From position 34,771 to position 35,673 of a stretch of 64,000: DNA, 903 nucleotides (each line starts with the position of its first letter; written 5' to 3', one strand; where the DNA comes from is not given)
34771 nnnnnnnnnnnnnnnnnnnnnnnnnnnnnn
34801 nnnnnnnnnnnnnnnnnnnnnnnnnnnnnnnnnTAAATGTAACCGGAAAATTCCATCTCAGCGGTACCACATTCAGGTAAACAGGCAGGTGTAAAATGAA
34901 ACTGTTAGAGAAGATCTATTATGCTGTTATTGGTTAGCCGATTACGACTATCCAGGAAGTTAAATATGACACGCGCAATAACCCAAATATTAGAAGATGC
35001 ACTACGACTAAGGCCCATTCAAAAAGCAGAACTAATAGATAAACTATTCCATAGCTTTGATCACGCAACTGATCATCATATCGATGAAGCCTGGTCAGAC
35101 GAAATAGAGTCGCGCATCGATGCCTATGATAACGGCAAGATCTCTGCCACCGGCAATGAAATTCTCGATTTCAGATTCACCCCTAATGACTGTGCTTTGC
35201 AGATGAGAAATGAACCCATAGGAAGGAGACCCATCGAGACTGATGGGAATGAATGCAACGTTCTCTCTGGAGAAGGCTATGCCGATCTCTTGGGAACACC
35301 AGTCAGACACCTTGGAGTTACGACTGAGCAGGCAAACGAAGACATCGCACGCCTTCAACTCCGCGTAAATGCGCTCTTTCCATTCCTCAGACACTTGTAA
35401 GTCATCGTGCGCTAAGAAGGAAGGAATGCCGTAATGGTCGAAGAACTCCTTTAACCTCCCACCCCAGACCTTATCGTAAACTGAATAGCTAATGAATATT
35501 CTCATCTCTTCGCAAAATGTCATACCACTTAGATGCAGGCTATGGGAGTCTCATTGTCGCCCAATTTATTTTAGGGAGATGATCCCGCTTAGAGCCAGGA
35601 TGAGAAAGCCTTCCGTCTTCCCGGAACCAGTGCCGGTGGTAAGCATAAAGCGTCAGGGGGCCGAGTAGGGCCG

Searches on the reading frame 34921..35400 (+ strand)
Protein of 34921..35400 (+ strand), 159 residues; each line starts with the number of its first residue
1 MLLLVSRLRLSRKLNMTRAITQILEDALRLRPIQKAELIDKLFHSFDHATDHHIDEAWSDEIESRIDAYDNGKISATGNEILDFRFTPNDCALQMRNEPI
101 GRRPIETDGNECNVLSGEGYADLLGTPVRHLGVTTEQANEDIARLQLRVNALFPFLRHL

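Call 3: search_protein_families(library=pfam, proteins=[window:34921-35400:+], max_evalue=0.1)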
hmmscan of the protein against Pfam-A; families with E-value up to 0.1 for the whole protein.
window:34921-35400:+ (159 aa): 2 families
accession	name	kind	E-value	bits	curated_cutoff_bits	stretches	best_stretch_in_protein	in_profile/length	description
PF09720.15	Unstab_antitox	-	2e-11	44.2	23.3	1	30-76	2-48/54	Putative addiction module component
PF18322.6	CLIP_1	-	0.083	13.3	26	0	70-92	21-44/52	Serine protease Clip domain PPAF-2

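Call 4: search_protein_families(library=padloc, proteins=[window:34921-35400:+], max_evalue=0.1)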
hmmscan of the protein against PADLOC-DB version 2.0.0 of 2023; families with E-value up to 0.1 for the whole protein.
window:34921-35400:+ (159 aa): 0 families

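Call 8: search_protein_families(library=ncbifam, proteins=[window:34921-35400:+], max_evalue=0.1)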
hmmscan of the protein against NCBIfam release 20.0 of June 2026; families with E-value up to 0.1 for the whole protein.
window:34921-35400:+ (159 aa): 1 family
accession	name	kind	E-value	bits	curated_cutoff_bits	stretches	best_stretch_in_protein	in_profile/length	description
TIGR02574.1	stabl_TIGR02574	hypoth_equivalog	8.4e-09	35.3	31.9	1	27-83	2-59/65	putative addiction module component, TIGR02574 family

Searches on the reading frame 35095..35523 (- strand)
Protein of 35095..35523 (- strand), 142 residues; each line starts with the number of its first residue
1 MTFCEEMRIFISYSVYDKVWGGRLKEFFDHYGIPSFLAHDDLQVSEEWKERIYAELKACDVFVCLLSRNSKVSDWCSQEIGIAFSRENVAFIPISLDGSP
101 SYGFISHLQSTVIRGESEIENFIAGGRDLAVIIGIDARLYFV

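Call 3: search_protein_families(library=pfam, proteins=[window:35095-35523:-], max_evalue=0.1)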
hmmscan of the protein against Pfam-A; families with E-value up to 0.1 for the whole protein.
window:35095-35523:- (142 aa): 3 families
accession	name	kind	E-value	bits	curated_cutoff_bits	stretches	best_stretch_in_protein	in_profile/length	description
PF13676.11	TIR_2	-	9.2e-18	65.3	28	1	9-114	1-109/122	TIR domain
PF01582.25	TIR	-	1.1e-05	25.7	21.3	1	24-88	22-88/179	TIR domain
PF08937.16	ThsB_TIR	-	0.0042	17.9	21.2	1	44-97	44-96/100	Thoeris protein ThsB, TIR-like domain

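Call 4: search_protein_families(library=padloc, proteins=[window:35095-35523:-], max_evalue=0.1)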
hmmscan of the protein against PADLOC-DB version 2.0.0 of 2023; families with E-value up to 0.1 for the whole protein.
window:35095-35523:- (142 aa): 11 families
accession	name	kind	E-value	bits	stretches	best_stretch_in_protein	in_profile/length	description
PDLC00436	ThsB1|ThsB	-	2.9e-08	31.4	1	6-90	35-126/183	TIR-like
PDLC00419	ThsB1|ThsB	-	8.4e-06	23.7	1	7-93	28-121/165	TIR-like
PDLC02012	SAVED5--SAVED_TIR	-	2.8e-05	21.4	1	8-80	15-88/404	-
PDLC00437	ThsB1|ThsB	-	0.00019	19.5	1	43-98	24-80/129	TIR-like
PDLC00434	ThsB1|ThsB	-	0.00027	18.1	1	5-85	137-218/396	TIR-like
PDLC00423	ThsB1|ThsB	-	0.00029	18.6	1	44-99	78-136/190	TIR-like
PDLC02961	RT-TIR_XII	-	0.0015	15.6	1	5-81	346-417/475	single gene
PDLC00422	ThsB1|ThsB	-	0.003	15.1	1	42-95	82-137/194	TIR-like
PDLC00425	ThsB1|ThsB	-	0.0032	14.6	1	52-85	304-337/389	TIR-like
PDLC00426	ThsB1|ThsB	-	0.041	11.2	1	44-82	282-320/352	TIR-like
PDLC05062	PDC-S66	-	0.053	11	1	6-87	148-230/282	-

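Call 8: search_protein_families(library=ncbifam, proteins=[window:35095-35523:-], max_evalue=0.1)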
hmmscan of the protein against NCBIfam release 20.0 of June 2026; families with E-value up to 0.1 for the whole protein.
window:35095-35523:- (142 aa): 3 families
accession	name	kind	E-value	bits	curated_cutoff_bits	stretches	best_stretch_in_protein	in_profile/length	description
NF058526.1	Thoeris_type3_ThcB4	equivalog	1.2e-06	27.6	220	1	6-85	127-207/375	Thoeris type III anti-phage system protein ThcB4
NF042941.1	Retron_TIR_antiphage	equivalog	4.2e-05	22.5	600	1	4-87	337-421/464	TIR domain-containing anti-phage reverse transcriptase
NF040588.1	FxsC_Nterm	equivalog_domain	6.6e-05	22.9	130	1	36-87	49-99/182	TIR-like protein FxsC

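Call 19: find_homologous_proteins(query=window:35095-35523:-)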
Query window:35095-35523:- (142 aa): 13 proteins with E <= 0.001 among 17 candidates.
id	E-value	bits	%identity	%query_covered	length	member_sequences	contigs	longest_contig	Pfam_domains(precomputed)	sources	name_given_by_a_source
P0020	7.0e-90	316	99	100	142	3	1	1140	PF01582.26,PF13676.12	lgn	-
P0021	1.4e-52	195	73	85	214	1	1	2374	PF01582.26,PF13676.12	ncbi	-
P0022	6.3e-44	167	63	85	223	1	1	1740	PF01582.26,PF13676.12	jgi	jgi:hypothetical protein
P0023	1.4e-38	150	59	85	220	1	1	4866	PF01582.26,PF13676.12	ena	-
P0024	7.7e-33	131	54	80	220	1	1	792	PF01582.26,PF13676.12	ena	-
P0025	1.8e-32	130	53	82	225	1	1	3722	PF13676.12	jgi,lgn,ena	-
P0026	1.6e-30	124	53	84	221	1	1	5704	PF13676.12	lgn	-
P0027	2.6e-29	120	49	81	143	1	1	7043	PF13676.12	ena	-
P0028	1.4e-27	114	47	81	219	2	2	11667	PF13676.12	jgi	jgi:hypothetical protein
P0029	7.5e-27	112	55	73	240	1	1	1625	PF13676.12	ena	-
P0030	2.7e-24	103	44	92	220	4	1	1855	PF01582.26,PF13676.12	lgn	-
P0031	4.9e-24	103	48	85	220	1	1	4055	PF13676.12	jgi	jgi:hypothetical protein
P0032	1.3e-23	101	49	73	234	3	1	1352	PF13676.12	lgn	-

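Call 22: find_encoding_contigs(protein=P0028, flank=6000, max_places=2)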
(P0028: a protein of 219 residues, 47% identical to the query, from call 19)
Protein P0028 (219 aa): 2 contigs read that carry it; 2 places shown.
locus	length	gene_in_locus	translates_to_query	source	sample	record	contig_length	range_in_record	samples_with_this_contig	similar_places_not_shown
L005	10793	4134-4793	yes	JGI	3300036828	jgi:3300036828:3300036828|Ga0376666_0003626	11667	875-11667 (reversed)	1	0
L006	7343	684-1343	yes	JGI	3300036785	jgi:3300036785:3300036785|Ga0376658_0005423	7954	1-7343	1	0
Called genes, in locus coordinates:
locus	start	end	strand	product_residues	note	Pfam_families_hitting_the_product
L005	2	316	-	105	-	?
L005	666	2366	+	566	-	-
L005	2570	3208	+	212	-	PF02517:Rce1-like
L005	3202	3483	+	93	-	-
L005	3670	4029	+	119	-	PF07883:Cupin_2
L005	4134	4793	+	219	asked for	PF13676:TIR_2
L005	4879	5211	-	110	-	-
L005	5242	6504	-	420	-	PF25917:BSH_RND, PF25973:BSH_CzcB (weak), PF25954:Beta-barrel_RND_2, PF25989:YknX_C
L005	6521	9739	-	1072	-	PF00873:ACR_tran, PF03176:MMPL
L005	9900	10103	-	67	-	-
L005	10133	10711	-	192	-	PF03479:PCC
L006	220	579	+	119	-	PF07883:Cupin_2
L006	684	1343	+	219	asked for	PF13676:TIR_2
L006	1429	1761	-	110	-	-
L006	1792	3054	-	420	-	PF25917:BSH_RND, PF25973:BSH_CzcB (weak), PF25954:Beta-barrel_RND_2, PF25989:YknX_C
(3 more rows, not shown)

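Call 23: find_encoding_contigs(protein=P0026, flank=6000, max_places=2)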
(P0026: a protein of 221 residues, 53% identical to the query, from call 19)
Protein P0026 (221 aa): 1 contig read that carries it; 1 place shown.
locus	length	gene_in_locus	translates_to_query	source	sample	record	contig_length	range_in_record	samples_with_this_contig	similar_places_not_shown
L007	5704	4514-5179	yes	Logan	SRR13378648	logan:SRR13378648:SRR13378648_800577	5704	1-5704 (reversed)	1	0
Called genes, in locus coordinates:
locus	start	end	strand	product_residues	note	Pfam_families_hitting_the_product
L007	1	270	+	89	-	?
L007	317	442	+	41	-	-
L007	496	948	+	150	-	-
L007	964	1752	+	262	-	PF00227:Proteasome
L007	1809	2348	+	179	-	-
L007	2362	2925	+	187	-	PF01844:HNH, PF14279:HNH_5 (weak)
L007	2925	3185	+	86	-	-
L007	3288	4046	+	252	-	-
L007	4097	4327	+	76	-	-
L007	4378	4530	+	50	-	-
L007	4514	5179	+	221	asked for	PF13676:TIR_2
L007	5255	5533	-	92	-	-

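Call 24: find_encoding_contigs(protein=P0023, flank=6000, max_places=2)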
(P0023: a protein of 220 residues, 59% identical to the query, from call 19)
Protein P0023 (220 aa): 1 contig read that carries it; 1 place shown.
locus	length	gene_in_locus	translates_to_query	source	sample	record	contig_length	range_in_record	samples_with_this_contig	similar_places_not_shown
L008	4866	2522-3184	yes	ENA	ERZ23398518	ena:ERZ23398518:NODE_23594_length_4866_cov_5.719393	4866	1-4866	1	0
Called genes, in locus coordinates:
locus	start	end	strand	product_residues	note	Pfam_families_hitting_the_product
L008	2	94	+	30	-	?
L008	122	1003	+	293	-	PF02899:Phage_int_SAM_1 (weak), PF13495:Phage_int_SAM_4, PF00589:Phage_integrase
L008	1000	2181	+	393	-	PF14319:Zn_Tnp_IS91, PF04986:Y2_Tnp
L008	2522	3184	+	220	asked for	PF13676:TIR_2, PF01582:TIR (faint)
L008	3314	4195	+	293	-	-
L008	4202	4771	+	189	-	-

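Call 66: predict_structure(alignment_id=A4)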
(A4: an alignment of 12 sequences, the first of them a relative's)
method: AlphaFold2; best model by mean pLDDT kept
length: 214 residues; sequences in the alignment: 12
mean_pLDDT: 90.0   pTM: 0.81
mean pLDDT of the five models: 90.0, 88.5, 88.1, 88.0, 87.3
residues with pLDDT >= 90: 130; 70-90: 79; 50-70: 5; < 50: 0
segments of 3 or more residues with pLDDT < 50: none
pLDDT, mean of each block of 10 residues (from residue 1): 93 94 91 77 89 93 89 88 90 90 85 86 90 93 93 95 94 94 96 87 85 87
secondary structure, 60 per line:
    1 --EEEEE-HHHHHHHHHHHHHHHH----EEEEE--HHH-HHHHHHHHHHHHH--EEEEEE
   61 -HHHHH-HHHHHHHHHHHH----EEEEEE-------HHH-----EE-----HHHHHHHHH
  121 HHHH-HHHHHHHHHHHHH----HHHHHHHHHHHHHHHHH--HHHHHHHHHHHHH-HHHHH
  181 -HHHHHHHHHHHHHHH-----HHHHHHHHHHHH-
elements in order: E3-7 H9-24 E29-33 H40-52 E55-60 H62-66 H68-79 E84-89 H112-124 H126-138 H143-159 H162-174 H176-180 H182-196 H202-213

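Call 68: fold_search(model_id=the predicted structure, library=pdb)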
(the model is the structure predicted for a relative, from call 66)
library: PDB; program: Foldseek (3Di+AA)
matches with E <= 10: 1482; with E <= 0.001: 1
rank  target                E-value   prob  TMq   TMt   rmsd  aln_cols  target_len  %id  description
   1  8qlp_E                2.1e-04  1.00  0.43  0.24   4.8       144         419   21  CryoEM structure of the RNA/DNA bound SPARTA (BabAgo/TIR-APAZ) tetrameric complex (released 2024-01-31)
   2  4w8g                  1.0e-03  1.00  0.44  0.71   4.0       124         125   18  Crystal structure of the TIR domain of the Toll-related Receptor TRR-2 from the lower metazoan Hydra magnipapillata (cry (released 2015-09-09)
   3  8qlp_M                1.1e-03  1.00  0.43  0.24   4.8       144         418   21  CryoEM structure of the RNA/DNA bound SPARTA (BabAgo/TIR-APAZ) tetrameric complex (released 2024-01-31)
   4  9lmq_A                1.1e-03  1.00  0.43  0.32  12.0       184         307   15  Cryo-EM structure of TIR-STING/c-di-GMP complex (released 2025-08-27)
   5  9lmq_D                1.1e-03  1.00  0.42  0.31  10.0       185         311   16  Cryo-EM structure of TIR-STING/c-di-GMP complex (released 2025-08-27)
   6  4c6t_D                1.3e-03  1.00  0.48  0.61   3.6       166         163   17  Crystal structure of the RPS4 and RRS1 TIR domain heterodimer (released 2014-05-28)
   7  8i87_C                1.3e-03  1.00  0.47  0.26   6.8       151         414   16  Cryo-EM structure of TIR-APAZ/Ago-gRNA-DNA complex (released 2023-07-19)
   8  8isy_B                1.4e-03  1.00  0.46  0.23   6.9       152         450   16  Cryo-EM structure of free-state Crt-SPARTA (released 2023-10-18)
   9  4c6t_B                1.6e-03  1.00  0.44  0.56   3.5       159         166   18  Crystal structure of the RPS4 and RRS1 TIR domain heterodimer (released 2014-05-28)
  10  4lzp_B                1.7e-03  1.00  0.32  0.49   4.1        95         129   20  Structure of the TIR domain of the immunosuppressor BtpA from Brucella (released 2013-11-06)
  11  8tff_A                2.0e-03  1.00  0.40  0.19  13.2       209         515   15  PorX with BeF3 phosphate analog (released 2024-04-17)
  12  4c7m_D                2.6e-03  1.00  0.32  0.50   4.0        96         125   20  The crystal structure of TcpB or BtpA TIR domain (released 2013-12-04)
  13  4c6s                  2.8e-03  1.00  0.45  0.65   4.0       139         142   12  Crystal structure of the TIR domain from the Arabidopsis Thaliana disease resistance protein RRS1 (released 2014-05-28)
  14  9ugj_F                3.1e-03  1.00  0.42  0.63   4.7       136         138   19  Structure of SARM1 bound to SIR3-ADPR (released 2026-02-18)
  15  4c6r_A                3.3e-03  1.00  0.48  0.62   3.3       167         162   16  Crystal structure of the TIR domain from the Arabidopsis Thaliana disease resistance protein RPS4 (released 2014-05-28)
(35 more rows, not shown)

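Call 73: find_encoding_contigs(protein=P0021, flank=3000, max_places=3)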
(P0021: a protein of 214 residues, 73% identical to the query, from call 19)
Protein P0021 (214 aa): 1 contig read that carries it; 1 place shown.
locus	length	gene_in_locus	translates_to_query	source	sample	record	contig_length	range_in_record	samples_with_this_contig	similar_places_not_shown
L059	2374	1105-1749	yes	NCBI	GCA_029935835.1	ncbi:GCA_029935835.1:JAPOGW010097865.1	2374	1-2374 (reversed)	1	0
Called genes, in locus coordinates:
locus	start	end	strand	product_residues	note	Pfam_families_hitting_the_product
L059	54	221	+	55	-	-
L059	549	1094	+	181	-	-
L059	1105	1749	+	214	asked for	PF01582:TIR (weak), PF13676:TIR_2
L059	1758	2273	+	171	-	-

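Call 82: find_related_loci(query=A4, collection=viral_contigs, flank=6000)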
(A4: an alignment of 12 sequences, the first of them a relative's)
Query A4 (214 aa) in viral_contigs; peptide patterns used: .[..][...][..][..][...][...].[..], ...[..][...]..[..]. (x = any residue, [..] = any of these).
28 stretches matched a pattern; 12 encode a relative of the query (tblastn E <= 1e-3); 12 distinct loci.
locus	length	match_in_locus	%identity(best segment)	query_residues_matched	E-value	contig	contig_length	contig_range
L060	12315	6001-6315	37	2-108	6e-20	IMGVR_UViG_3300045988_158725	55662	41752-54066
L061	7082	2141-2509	32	2-124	3e-15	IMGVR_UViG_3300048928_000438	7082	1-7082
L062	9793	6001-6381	33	2-128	1e-14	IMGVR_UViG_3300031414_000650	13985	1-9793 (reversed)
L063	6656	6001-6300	34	2-103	5e-14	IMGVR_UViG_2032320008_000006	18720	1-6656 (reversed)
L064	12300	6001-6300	33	2-103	6e-14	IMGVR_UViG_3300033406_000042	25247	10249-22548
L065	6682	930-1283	31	2-123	6e-12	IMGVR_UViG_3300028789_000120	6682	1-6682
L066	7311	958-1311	31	2-123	6e-12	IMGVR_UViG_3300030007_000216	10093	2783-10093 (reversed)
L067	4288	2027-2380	31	2-123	6e-12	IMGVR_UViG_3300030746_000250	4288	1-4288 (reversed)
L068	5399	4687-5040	31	2-123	6e-12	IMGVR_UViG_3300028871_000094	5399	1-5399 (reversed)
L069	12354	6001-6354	31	2-123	6e-12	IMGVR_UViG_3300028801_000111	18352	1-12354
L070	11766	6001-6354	31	2-123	6e-12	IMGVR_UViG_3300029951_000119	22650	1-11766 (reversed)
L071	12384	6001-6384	28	2-129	2e-9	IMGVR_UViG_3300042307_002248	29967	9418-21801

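Call 83: find_related_loci(query=A4, collection=metagenome_contigs, flank=6000)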
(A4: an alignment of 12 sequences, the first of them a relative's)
Query A4 (214 aa) in metagenome_contigs; peptide patterns used: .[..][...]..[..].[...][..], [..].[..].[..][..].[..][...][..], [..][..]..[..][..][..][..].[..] (x = any residue, [..] = any of these).
600 stretches matched a pattern (row limit reached: there are more); 529 encode a relative of the query (tblastn E <= 1e-3); the best 80 are kept; 80 distinct loci.
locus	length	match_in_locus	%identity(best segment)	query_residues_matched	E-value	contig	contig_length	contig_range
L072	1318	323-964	47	1-214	5e-65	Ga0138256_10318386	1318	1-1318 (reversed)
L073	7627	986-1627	43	1-214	4e-60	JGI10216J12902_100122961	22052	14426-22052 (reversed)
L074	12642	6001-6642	47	1-213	2e-59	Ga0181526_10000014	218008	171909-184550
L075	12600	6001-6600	46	3-202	2e-58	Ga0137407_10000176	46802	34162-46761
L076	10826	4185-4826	43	1-214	1e-57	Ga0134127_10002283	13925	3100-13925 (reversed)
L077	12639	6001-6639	43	1-213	5e-57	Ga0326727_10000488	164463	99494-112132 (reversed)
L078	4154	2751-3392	43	1-214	8e-57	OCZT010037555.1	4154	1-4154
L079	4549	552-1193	42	1-214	9e-57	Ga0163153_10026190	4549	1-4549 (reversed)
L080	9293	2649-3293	46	1-214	3e-56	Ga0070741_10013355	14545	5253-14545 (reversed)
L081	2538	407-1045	44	1-213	2e-55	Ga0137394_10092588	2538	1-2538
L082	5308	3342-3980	43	1-211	8e-55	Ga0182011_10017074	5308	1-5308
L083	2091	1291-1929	43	1-211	1e-55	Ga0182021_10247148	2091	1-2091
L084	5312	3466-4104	43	1-211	8e-55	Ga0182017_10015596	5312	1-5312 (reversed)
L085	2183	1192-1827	41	2-213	6e-55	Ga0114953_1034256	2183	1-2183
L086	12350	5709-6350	41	1-214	5e-54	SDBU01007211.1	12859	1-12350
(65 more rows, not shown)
